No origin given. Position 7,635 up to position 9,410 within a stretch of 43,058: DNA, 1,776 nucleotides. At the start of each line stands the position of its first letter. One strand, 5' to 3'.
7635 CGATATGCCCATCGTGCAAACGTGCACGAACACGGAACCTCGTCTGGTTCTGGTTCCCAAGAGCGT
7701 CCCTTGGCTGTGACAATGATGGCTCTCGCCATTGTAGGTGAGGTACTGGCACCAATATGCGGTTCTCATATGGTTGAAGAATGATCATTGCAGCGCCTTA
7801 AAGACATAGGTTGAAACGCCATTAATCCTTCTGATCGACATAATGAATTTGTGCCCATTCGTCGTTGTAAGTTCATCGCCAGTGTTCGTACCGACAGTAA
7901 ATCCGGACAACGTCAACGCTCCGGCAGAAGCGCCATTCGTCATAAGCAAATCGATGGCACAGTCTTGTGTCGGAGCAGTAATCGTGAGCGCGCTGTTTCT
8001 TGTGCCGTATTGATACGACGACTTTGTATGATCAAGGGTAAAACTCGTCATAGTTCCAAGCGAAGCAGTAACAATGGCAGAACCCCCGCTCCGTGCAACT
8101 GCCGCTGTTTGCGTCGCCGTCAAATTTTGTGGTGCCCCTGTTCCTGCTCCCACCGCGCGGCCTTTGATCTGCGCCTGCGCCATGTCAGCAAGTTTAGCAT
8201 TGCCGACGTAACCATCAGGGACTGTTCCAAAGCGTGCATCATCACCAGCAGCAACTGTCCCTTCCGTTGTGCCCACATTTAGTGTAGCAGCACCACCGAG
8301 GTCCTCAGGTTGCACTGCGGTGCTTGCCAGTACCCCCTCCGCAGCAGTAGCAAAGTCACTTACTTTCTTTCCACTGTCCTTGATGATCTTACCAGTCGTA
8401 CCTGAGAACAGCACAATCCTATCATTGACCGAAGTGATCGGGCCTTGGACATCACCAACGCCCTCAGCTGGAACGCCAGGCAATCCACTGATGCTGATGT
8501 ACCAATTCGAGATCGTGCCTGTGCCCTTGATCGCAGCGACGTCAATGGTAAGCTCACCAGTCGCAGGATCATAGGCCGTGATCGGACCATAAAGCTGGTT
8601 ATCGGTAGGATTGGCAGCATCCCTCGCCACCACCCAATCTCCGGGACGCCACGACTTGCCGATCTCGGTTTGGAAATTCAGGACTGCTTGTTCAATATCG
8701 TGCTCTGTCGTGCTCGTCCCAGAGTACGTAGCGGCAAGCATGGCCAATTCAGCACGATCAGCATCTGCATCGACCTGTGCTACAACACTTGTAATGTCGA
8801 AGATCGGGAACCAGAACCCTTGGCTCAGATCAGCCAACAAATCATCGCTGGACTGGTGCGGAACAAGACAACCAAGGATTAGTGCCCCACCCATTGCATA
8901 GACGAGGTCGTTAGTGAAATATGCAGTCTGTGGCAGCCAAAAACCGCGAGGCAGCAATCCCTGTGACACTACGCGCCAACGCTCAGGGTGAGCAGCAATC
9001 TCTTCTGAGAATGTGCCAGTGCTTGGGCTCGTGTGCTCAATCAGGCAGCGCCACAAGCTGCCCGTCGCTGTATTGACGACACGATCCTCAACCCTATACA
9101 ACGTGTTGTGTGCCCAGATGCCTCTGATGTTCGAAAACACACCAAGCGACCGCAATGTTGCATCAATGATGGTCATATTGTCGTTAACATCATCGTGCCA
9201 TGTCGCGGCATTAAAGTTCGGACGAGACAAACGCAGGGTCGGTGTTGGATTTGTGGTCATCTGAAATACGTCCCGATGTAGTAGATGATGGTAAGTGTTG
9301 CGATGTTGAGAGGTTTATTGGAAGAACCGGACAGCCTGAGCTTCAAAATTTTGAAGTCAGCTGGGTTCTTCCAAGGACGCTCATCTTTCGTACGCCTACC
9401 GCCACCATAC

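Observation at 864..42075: Genome-wide iterated 15-bp palindrome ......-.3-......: 45 copies in 42.9 kb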

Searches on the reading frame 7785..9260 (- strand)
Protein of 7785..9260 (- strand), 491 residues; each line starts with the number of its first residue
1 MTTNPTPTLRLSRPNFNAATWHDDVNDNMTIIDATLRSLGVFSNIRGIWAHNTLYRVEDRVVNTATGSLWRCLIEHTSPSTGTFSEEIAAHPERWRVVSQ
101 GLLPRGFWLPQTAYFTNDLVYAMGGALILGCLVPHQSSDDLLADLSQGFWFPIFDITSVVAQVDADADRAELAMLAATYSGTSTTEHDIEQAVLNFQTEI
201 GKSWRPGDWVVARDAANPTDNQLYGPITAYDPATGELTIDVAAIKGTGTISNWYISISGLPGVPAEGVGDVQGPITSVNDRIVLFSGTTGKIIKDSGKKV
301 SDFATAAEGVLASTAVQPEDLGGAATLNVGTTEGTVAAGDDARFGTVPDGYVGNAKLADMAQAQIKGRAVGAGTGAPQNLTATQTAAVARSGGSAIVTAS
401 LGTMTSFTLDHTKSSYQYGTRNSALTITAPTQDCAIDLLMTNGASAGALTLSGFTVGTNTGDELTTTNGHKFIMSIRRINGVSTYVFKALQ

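Call 7: search_protein_families(library=phrogs, proteins=[window:7785-9260:-])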
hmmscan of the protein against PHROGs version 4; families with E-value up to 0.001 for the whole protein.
window:7785-9260:- (491 aa): 1 family
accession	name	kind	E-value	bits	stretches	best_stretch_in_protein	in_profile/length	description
phrog_30390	-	unknown function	4e-07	29.9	1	346-420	643-714/766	-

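Call 47: search_protein_families(library=pfam, max_evalue=0.01, proteins=[window:7785-9260:-])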
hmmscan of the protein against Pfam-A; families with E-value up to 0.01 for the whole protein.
window:7785-9260:- (491 aa): 1 family
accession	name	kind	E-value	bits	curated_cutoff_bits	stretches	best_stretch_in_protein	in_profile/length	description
PF02839.19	CBM_5_12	-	0.00095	19.6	26.2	0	49-80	2-30/44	Carbohydrate-binding module family 5/12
